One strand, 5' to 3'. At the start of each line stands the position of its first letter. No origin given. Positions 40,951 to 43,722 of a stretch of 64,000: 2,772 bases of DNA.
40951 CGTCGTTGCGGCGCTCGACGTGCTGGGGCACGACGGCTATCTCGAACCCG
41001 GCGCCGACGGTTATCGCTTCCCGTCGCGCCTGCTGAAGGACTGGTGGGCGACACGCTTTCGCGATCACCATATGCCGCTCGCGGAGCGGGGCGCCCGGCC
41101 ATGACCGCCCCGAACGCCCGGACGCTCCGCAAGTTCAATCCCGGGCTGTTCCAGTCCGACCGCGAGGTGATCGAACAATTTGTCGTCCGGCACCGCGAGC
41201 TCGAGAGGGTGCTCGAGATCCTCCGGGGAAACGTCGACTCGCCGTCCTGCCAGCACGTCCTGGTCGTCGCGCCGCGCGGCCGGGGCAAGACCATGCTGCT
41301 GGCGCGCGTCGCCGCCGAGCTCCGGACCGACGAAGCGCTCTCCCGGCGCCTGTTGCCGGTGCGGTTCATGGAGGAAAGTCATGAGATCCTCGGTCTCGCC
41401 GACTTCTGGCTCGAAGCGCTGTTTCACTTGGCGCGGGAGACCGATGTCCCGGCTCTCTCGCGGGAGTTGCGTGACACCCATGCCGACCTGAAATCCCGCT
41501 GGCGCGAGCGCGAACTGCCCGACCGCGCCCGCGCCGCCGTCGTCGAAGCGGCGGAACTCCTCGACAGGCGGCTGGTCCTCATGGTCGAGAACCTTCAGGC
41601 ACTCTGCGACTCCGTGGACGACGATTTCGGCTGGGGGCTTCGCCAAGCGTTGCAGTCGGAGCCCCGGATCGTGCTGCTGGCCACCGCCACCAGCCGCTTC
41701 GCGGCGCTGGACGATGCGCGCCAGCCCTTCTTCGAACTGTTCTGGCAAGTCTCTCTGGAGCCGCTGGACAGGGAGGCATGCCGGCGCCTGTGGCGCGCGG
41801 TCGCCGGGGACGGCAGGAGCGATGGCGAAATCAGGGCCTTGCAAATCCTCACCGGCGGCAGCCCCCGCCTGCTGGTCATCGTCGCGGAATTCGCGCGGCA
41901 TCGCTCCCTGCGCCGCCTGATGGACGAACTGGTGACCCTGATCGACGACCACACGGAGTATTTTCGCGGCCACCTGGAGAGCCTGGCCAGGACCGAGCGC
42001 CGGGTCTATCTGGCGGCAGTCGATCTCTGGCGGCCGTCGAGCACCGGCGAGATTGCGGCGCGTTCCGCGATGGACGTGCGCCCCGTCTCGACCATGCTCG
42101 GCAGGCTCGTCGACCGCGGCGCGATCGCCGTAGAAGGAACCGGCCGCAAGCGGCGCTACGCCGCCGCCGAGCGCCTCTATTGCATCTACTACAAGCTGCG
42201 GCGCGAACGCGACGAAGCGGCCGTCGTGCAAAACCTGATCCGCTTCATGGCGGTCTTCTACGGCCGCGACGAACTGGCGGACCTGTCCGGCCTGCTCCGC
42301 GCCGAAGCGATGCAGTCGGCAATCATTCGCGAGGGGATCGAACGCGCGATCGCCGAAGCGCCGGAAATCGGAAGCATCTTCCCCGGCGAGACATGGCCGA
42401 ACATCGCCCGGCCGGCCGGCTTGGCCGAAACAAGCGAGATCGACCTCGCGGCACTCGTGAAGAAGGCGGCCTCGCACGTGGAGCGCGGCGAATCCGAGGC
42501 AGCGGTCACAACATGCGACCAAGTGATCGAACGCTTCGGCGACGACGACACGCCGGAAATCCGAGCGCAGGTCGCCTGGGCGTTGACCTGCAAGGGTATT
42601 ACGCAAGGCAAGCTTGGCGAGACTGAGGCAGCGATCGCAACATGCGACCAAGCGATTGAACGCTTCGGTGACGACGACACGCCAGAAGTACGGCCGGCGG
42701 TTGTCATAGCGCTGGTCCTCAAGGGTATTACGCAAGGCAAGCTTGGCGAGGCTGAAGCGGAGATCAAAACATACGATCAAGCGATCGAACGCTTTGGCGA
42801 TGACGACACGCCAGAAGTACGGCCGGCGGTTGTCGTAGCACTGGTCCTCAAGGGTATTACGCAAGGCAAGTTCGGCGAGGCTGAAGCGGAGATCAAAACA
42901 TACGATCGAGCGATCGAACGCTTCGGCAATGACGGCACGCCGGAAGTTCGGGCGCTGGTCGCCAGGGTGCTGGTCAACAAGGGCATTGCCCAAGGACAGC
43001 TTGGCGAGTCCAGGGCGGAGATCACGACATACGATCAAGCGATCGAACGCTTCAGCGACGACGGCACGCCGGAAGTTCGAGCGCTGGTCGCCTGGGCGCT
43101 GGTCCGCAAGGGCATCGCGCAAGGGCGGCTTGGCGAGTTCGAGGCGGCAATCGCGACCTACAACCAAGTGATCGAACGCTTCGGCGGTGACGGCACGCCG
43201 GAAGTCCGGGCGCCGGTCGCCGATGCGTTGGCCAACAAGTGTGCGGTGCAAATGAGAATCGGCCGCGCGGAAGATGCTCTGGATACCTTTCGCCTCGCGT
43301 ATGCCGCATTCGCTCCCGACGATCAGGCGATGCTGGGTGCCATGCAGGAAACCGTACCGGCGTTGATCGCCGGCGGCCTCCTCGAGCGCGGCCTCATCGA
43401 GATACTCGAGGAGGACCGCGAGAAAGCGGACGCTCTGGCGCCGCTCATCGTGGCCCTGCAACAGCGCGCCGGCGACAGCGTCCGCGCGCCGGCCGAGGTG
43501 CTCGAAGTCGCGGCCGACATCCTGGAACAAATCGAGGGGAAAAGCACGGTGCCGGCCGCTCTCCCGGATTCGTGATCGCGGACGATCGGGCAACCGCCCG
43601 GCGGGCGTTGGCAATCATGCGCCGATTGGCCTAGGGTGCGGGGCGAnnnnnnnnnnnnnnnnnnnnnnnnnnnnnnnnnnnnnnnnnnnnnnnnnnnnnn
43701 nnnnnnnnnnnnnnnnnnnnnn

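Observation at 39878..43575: Overlapping pair of Arch_ATPase-type P-loop NTPases, the second a STAND-like sensor with wHTH and TPR-like repeats: an unassigned two-gene module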

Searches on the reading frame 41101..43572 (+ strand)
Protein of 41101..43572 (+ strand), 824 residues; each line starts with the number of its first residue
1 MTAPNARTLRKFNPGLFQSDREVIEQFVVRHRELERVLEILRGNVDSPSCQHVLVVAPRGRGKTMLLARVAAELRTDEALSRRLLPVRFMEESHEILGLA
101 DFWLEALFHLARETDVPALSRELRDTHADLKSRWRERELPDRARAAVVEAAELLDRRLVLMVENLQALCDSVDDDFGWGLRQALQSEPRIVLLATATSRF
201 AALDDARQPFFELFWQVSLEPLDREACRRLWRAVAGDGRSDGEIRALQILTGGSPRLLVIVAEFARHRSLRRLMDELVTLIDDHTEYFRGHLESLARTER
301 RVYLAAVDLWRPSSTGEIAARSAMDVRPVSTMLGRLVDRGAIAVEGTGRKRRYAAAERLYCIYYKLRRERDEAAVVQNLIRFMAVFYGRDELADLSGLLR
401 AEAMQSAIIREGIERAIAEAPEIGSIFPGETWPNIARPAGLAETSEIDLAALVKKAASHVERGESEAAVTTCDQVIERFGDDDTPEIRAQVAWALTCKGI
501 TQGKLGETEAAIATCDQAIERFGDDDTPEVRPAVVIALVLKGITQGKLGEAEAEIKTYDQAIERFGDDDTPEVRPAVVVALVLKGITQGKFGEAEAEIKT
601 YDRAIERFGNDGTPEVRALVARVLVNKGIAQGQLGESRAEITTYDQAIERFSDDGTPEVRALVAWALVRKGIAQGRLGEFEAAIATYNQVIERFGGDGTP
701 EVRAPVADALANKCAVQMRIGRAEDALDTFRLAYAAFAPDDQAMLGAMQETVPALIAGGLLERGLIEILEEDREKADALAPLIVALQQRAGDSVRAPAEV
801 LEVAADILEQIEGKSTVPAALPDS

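Call 3: search_protein_families(library=pfam, proteins=[window:41101-43572:+], max_evalue=0.1)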
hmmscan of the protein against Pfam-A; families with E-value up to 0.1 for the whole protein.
window:41101-43572:+ (824 aa): 21 families
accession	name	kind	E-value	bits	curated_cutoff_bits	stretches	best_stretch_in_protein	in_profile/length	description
PF13174.12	TPR_6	-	8.3e-16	57.9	26.3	1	666-694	2-30/33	Tetratricopeptide repeat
PF00515.34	TPR_1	-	5.1e-14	51.8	27.8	2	664-693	1-30/34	Tetratricopeptide repeat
PF13181.12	TPR_8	-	3.1e-13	49.2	25.7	0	666-692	3-29/34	Tetratricopeptide repeat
PF13424.12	TPR_12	-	2.4e-11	44.1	30.1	1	662-693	43-74/77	Tetratricopeptide repeat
PF13191.12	AAA_16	-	7.8e-08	33.4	32.6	1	26-170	1-146/167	AAA ATPase domain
PF13513.12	HEAT_EZ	-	4.5e-06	27.5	27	0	473-496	27-53/55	HEAT-like repeat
PF13428.12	TPR_14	-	5.5e-06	27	23.5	0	666-697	3-34/44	Tetratricopeptide repeat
PF13646.12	HEAT_2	-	7.9e-06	26.5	27.7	1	475-581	4-87/88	HEAT repeats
PF07719.23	TPR_2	-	3.5e-05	24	27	0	665-693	2-30/34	Tetratricopeptide repeat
PF13432.12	TPR_16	-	6e-05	23.8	32.7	1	670-740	3-64/65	Tetratricopeptide repeat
PF02985.28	HEAT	-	0.00021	21.7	23.5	0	476-495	6-24/31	HEAT repeat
PF13401.12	AAA_22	-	0.00025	21.8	27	1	50-168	5-96/130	AAA domain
PF25199.1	nSTAND_NTPase5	-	0.00037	20.8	34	1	22-77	13-68/145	Novel STAND NTPase 5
PF16947.10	Ferredoxin_N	-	0.00061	20.3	25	0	543-571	35-63/65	N-terminal region of 4Fe-4S ferredoxin iron-sulfur binding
PF24033.1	DUF7342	-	0.0031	17.9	31.6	1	300-360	5-65/150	Family of unknown function (DUF7342)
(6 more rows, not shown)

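Call 4: search_protein_families(library=padloc, proteins=[window:41101-43572:+], max_evalue=0.1)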
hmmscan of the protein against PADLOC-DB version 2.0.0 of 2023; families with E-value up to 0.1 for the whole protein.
window:41101-43572:+ (824 aa): 1 family
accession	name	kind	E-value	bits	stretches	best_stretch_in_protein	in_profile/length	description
PDLC04140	mad8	-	0.038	11.5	0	48-91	25-67/314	mads_8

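Call 5: search_protein_families(library=ncbifam, proteins=[window:41101-43572:+], max_evalue=0.1)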
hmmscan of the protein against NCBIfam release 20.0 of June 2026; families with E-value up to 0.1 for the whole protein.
window:41101-43572:+ (824 aa): 4 families
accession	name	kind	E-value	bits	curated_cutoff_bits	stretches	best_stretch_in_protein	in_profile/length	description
TIGR02795.1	tol_pal_ybgF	equivalog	1.7e-07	31.8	90.1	1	633-696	44-108/119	tol-pal system protein YbgF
NF033762.1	social_mot_Tgl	equivalog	0.0057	16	225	0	542-688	38-167/252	social motility TPR repeat lipoprotein Tgl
TIGR02928.1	TIGR02928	subfamily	0.047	12.5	181.3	1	22-77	12-67/366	orc1/cdc6 family replication initiation protein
NF040713.1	ZapE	equivalog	0.073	12.3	140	0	48-99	51-99/344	cell division protein ZapE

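Call 8: find_homologous_proteins(query=window:41101-43572:+)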
Query window:41101-43572:+ (824 aa): 3534 proteins with E <= 0.001 among 8000 candidates; the best 120 are listed.
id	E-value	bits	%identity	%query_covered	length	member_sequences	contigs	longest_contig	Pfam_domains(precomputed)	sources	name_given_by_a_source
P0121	0.0e+0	1890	84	90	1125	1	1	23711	PF13414.13,PF02985.29,PF13176.13,PF13428.13,PF13191.13,PF24575.2,PF13371.13,PF00515.35,PF04212.25,PF20324.4,PF13424.13,PF14938.13,PF13432.13,PF13513.13,PF13181.13,PF13646.13,PF07719.24,PF13174.13,PF20308.5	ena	-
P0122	0.0e+0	1788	100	100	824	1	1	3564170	PF00515.35,PF13424.13,PF13428.13,PF13513.13,PF13181.13,PF13646.13,PF13174.13,PF13191.13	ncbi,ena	-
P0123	0.0e+0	1583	58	89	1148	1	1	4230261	PF01978.26,PF11838.15,PF13428.13,PF12688.14,PF13191.13,PF22045.2,PF13274.12,PF00515.35,PF13424.13,PF13432.13,PF13181.13,PF23254.2,PF07719.24,PF13174.13,PF17876.8,PF20308.5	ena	-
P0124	0.0e+0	1561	57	92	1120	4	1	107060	PF12862.14,PF21090.4,PF04048.21,PF13428.13,PF13191.13,PF07721.21,PF22045.2,PF21173.3,PF16947.11,PF00515.35,PF13424.13,PF13399.12,PF13432.13,PF13181.13,PF23254.2,PF07719.24,PF13174.13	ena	-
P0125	0.0e+0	1466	77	100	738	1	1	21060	PF00515.35,PF13424.13,PF13181.13,PF07719.24,PF13174.13,PF13191.13,PF20308.5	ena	-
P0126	0.0e+0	1427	76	100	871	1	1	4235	PF13431.13,PF13176.13,PF13428.13,PF13191.13,PF07721.21,PF13371.13,PF00515.35,PF13424.13,PF13432.13,PF13513.13,PF13181.13,PF07719.24,PF13174.13,PF20308.5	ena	-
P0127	0.0e+0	1412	55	88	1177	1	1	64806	PF00515.35,PF13424.13,PF13432.13,PF13401.13,PF13428.13,PF13181.13,PF07719.24,PF13174.13,PF13191.13,PF20308.5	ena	-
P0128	0.0e+0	1410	80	100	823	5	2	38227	PF24033.2,PF02985.29,PF13176.13,PF13428.13,PF13191.13,PF07721.21,PF14559.13,PF13371.13,PF16947.11,PF00515.35,PF13424.13,PF13432.13,PF13513.13,PF13181.13,PF13646.13,PF07719.24,PF13174.13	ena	-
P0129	0.0e+0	1334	54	93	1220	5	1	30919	PF16918.12,PF13401.13,PF13428.13,PF13191.13,PF07721.21,PF00515.35,PF17426.7,PF13424.13,PF13432.13,PF26552.1,PF13181.13,PF23254.2,PF07719.24,PF17948.7,PF13174.13,PF10817.16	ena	-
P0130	0.0e+0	1332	58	92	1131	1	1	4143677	PF22045.2,PF21173.3,PF00515.35,PF13424.13,PF13432.13,PF13181.13,PF23254.2,PF07719.24,PF13174.13,PF13191.13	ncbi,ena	-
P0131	0.0e+0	1331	54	98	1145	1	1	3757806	PF28437.1,PF18240.8,PF11838.15,PF13176.13,PF13428.13,PF24210.2,PF13191.13,PF14559.13,PF24575.2,PF25473.2,PF00515.35,PF04212.25,PF13424.13,PF13432.13,PF13181.13,PF07719.24,PF13174.13,PF20308.5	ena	-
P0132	0.0e+0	1330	60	89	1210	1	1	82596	PF28437.1,PF01986.23,PF24033.2,PF02758.23,PF13181.13,PF13174.13,PF13191.13,PF14535.13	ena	-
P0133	0.0e+0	1321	57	89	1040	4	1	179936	PF09976.16,PF13414.13,PF13176.13,PF13428.13,PF13191.13,PF13374.13,PF25575.1,PF17874.8,PF00515.35,PF04212.25,PF13424.13,PF26340.1,PF13432.13,PF13181.13,PF07719.24,PF13174.13,PF20308.5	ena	-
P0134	0.0e+0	1318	57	80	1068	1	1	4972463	PF01978.26,PF00515.35,PF13424.13,PF13432.13,PF13428.13,PF13181.13,PF07719.24,PF13174.13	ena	-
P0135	0.0e+0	1308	55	92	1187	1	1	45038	PF28437.1,PF13414.13,PF01978.26,PF13428.13,PF12688.14,PF13191.13,PF25473.2,PF22045.2,PF19981.6,PF00515.35,PF04212.25,PF13424.13,PF13432.13,PF13181.13,PF23254.2,PF07719.24,PF13174.13,PF20308.5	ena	-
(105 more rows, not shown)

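Call 9: find_encoding_contigs(protein=P0122, flank=10000, max_places=3)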
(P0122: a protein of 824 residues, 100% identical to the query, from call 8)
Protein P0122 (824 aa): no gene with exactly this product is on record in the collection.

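Call 38: predict_structure(alignment_id=A2)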
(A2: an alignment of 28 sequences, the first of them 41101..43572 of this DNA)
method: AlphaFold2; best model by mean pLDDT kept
length: 824 residues; sequences in the alignment: 28
mean_pLDDT: 77.8   pTM: 0.46
mean pLDDT of the five models: 77.8, 76.1, 72.9, 71.9, 69.8
residues with pLDDT >= 90: 192; 70-90: 431; 50-70: 122; < 50: 79
segments of 3 or more residues with pLDDT < 50: 1-11, 56-60, 91-94, 168-174, 197-219, 429-447, 817-824
pLDDT, mean of each block of 10 residues (from residue 1): 41 60 74 75 68 51 74 89 83 61 88 89 93 87 91 89 60 52 71 60 32 35 74 69 71 69 73 72 53 74 81 85 89 83 73 74 64 79 70 76 80 80 64 32 46 78 82 86 81 90 87 93 86 93 90 94 88 90 93 92 92 88 95 93 95 85 94 93 95 80 84 88 89 82 78 84 89 88 91 85 89 63 35
secondary structure, 60 per line:
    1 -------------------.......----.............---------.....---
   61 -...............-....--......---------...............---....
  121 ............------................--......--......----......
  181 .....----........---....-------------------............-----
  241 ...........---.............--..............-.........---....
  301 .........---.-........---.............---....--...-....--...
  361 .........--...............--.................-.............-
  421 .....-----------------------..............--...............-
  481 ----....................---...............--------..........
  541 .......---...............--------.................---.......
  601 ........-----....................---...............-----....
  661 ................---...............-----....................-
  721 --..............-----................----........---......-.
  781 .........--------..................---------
elements in order (helices of 4 or more, strands of 3 or more residues): H20-26 H31-43 E53-57 H62-76 H78-81 E84-89 H99-113 H117-132 H139-154 E157-162 H165-170 H175-185 E190-197 H201-204 H224-235 H241-251 H255-267 H270-283 H285-293 H297-309 H315-322 H326-338 E342-345 E352-355 H358-369 H372-386 H389-405 H407-419 H421-425 H449-462 H465-479 H485-504 H508-522 H531-547 H551-565 H574-590 H594-608 H614-633 H637-651 H657-676 H680-694 H700-719 H723-736 H742-757 H762-769 H773-778 H780-789 H798-815

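Call 42: search_solved_structures(query=A2, max_evalue=0.1)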
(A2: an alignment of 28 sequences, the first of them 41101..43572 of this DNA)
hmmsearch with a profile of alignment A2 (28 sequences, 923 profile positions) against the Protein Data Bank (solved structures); distinct sequences matched with E-value up to 0.1: 13.
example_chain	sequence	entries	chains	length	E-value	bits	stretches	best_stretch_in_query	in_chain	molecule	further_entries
9qhb_A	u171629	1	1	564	1.6e-08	36.2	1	561-721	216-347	Engineered tetratricopeptide repeat protein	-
8bu0_A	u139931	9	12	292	2.1e-07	32.4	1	561-745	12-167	Consensus tetratricopeptide repeat protein | Crystal structure of an 8-repeat consensus TPR superhelix with Zinc. | Monomer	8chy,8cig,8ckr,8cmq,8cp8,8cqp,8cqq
9qhc_A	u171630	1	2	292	0.0004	21.6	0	560-659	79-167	Engineered tetratricopeptide repeat protein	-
2fa5_A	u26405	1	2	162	0.001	20.3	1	297-354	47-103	transcriptional regulator marR/emrR family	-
9l08_A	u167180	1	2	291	0.0026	18.9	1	520-726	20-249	Covalently Connected Cytochrome c555 trimer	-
7obi_A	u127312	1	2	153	0.0033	18.5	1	562-702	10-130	CTPR-rv4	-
8ch0_A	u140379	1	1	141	0.0047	18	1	560-702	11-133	Consensus tetratricopeptide repeat protein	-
2fo7_A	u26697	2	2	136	0.0053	17.9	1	561-702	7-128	SYNTHETIC CONSENSUS TPR PROTEIN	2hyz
7cte_D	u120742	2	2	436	0.01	16.9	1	49-88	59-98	Origin recognition complex subunit 4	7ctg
5uj7_C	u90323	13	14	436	0.01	16.9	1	49-88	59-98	Origin recognition complex subunit 4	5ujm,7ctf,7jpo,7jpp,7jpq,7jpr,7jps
2wqh_A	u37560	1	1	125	0.017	16.2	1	559-669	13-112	CTPR3Y3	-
7aoi_BF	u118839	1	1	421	0.075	14.1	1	497-575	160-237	Tetratricopeptide repeat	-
6hiv_BF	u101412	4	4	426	0.076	14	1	497-575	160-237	mL72 | Tetratricopeptide repeat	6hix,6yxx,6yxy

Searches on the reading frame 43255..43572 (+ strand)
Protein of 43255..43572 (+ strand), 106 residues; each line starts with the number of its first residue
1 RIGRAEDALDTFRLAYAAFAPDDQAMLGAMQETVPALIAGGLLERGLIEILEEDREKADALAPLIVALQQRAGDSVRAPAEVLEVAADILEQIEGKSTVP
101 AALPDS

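Call 87: find_homologous_proteins(query=window:43255-43572:+, max_evalue=0.001)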
Query window:43255-43572:+ (106 aa): 9 proteins with E <= 0.001 among 37 candidates.
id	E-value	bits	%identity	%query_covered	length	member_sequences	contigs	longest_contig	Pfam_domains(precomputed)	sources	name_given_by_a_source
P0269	1.4e-49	184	89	100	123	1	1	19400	-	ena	-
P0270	9.4e-46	172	83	100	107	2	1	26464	-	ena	-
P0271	1.2e-22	98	58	88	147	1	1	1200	-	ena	-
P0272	5.2e-20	90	80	57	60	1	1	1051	-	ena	-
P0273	2.2e-19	87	52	90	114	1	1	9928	-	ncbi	-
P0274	1.2e-18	85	57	81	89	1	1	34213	-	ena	-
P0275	1.7e-15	75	56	75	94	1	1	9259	-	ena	-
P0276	8.5e-14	70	61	63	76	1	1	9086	-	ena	-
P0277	2.4e-12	65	61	58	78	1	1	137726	-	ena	-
